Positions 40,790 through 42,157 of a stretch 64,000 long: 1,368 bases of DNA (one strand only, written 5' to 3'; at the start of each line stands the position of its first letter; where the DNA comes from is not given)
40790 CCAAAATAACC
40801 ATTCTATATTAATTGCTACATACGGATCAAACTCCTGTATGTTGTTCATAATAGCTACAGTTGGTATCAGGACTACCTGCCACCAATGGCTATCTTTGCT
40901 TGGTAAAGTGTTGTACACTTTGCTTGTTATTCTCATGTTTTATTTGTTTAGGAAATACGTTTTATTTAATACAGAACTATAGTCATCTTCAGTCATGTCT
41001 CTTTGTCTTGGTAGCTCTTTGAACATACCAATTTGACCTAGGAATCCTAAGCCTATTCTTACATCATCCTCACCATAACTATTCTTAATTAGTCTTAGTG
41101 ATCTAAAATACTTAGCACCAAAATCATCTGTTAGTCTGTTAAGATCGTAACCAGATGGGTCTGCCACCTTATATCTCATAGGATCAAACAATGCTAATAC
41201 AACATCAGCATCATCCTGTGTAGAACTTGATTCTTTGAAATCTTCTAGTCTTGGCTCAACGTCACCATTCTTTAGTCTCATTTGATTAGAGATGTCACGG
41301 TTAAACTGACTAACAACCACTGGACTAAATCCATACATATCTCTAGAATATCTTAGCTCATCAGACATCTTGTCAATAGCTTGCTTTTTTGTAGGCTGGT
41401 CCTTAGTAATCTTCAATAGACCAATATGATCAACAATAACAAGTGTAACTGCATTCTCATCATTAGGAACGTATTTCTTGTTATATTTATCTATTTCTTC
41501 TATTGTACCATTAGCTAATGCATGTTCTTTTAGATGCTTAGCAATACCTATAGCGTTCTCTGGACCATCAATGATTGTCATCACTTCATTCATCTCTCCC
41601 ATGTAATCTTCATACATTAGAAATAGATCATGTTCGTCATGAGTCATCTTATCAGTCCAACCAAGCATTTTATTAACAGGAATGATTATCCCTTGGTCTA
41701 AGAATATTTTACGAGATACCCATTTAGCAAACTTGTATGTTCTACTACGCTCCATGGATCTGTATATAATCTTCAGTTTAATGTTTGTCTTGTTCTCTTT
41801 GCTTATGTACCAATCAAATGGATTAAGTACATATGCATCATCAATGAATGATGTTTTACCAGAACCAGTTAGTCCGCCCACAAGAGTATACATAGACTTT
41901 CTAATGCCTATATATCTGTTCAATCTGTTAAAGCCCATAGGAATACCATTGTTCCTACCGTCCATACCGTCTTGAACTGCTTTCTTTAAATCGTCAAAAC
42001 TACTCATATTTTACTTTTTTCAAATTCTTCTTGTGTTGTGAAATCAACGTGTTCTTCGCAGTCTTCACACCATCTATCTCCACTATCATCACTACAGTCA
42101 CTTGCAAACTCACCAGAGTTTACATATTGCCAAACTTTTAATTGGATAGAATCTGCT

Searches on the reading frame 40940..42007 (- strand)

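Call 46: search_protein_families(library=phrogs, proteins=[window:40940-42007:-], max_evalue=0.00001)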
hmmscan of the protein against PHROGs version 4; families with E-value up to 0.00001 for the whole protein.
window:40940-42007:- (355 aa): 5 families
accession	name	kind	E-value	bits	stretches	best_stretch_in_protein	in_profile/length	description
phrog_19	-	DNA, RNA and nucleotide metabolism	9.1e-20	72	1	4-340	319-588/621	DnaB-like replicative helicase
phrog_15558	-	unknown function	3.2e-16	60.5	1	143-332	199-400/403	-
phrog_239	-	DNA, RNA and nucleotide metabolism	1.1e-09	38.8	0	187-273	469-553/801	DNA primase/helicase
phrog_243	-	DNA, RNA and nucleotide metabolism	2.1e-08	34.5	1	166-334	122-270/273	DnaB-like replicative helicase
phrog_11530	-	unknown function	7.6e-06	26.9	0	166-277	13-117/184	-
